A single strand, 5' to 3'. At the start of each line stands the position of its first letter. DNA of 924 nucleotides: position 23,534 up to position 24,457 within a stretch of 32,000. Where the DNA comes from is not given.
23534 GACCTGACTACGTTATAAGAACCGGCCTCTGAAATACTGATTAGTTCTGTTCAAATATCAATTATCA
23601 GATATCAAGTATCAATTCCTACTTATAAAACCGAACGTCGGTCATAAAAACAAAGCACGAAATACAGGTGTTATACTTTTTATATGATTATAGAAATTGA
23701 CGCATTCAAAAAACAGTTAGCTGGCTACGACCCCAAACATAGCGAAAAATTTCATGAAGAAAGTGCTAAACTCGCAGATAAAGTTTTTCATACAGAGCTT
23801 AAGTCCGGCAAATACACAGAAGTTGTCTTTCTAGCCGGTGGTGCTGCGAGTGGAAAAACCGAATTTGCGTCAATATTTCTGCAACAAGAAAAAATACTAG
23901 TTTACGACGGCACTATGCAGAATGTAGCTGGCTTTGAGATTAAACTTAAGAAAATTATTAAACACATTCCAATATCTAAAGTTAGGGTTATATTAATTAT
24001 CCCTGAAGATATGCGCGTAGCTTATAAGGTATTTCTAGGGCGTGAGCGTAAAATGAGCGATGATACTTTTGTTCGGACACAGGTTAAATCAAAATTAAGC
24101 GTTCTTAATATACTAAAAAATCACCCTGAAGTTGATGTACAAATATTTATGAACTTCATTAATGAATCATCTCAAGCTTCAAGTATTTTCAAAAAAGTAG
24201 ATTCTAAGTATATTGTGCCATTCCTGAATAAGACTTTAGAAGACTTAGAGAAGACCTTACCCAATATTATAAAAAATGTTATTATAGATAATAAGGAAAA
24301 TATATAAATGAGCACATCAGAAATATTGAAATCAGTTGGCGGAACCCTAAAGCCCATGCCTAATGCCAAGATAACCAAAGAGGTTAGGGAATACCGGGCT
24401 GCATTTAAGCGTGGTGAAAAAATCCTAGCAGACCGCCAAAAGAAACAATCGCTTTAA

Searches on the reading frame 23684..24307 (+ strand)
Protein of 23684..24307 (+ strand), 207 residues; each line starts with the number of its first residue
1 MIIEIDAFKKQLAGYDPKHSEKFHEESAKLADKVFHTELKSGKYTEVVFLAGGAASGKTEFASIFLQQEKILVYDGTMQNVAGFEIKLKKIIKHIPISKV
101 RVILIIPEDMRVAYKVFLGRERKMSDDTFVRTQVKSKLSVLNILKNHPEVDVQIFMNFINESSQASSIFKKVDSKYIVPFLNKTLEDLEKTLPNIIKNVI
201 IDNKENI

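Call 8: search_protein_families(library=pfam, proteins=[window:23684-24307:+], max_evalue=0.01)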
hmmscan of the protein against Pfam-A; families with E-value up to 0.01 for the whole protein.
window:23684-24307:+ (207 aa): 1 family
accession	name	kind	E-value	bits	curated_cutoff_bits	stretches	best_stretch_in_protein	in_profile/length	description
PF06414.18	Zeta_toxin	-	0.0018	18.2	22.3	0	41-68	12-39/199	Zeta toxin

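Call 9: search_protein_families(library=ncbifam, proteins=[window:23684-24307:+], max_evalue=0.01)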
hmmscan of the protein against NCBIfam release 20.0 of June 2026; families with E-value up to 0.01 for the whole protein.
window:23684-24307:+ (207 aa): 0 families

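Call 68: search_protein_families(library=padloc, proteins=[window:23684-24307:+], max_evalue=0.01)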
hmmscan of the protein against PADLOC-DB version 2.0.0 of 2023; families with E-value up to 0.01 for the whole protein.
window:23684-24307:+ (207 aa): 0 families
